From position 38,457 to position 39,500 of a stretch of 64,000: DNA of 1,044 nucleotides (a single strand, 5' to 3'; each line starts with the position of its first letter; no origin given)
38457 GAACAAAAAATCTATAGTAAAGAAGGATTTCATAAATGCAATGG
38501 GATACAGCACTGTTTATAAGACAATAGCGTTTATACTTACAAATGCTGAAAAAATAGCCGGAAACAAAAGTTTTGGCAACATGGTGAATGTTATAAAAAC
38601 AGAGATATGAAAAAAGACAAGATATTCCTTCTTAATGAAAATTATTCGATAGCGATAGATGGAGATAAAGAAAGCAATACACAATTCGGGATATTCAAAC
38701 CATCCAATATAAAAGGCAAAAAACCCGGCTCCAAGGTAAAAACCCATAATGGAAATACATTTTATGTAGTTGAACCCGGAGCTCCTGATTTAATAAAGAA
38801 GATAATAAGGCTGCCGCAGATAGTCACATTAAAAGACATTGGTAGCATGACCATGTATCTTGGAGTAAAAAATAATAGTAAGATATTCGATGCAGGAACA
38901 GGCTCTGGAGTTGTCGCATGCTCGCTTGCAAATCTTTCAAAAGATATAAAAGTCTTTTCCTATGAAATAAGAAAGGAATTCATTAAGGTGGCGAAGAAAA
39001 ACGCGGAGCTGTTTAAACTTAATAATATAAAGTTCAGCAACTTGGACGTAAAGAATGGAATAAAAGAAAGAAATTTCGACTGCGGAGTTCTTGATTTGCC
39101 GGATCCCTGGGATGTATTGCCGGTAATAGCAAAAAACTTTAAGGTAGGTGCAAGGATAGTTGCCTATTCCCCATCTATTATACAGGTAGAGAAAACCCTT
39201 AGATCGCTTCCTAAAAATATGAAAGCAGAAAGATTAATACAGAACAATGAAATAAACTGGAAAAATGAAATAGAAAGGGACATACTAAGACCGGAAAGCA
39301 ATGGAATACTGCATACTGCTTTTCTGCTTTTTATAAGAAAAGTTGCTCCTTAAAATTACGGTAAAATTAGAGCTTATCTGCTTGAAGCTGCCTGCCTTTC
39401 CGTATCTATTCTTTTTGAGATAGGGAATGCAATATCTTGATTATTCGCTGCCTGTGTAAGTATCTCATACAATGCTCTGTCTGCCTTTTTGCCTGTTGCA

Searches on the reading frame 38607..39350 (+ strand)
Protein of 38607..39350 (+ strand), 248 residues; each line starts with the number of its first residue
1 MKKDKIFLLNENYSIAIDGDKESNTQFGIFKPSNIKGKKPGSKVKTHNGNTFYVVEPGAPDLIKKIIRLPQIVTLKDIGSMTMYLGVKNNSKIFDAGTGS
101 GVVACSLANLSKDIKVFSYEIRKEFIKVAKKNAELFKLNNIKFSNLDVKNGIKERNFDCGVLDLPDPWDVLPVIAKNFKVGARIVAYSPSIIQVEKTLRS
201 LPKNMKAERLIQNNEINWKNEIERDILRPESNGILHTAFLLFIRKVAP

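Call 52: search_protein_families(library=pfam, proteins=[window:38607-39350:+], max_evalue=0.00001)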
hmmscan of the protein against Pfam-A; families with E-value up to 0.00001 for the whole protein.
window:38607-39350:+ (248 aa): 4 families
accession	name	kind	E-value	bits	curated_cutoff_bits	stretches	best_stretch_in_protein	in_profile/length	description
PF08704.16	GCD14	-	6.5e-17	62.5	26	1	70-203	21-161/247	tRNA methyltransferase complex GCD14 subunit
PF13847.12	Methyltransf_31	-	4e-13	49.7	27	1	88-210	2-127/145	Methyltransferase domain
PF05175.20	MTS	-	2.4e-08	34.2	23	1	77-159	17-101/170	Methyltransferase small domain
PF01135.25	PCMT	-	5.2e-06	26.8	20.3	1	78-154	62-139/210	Protein-L-isoaspartate(D-aspartate) O-methyltransferase (PCMT)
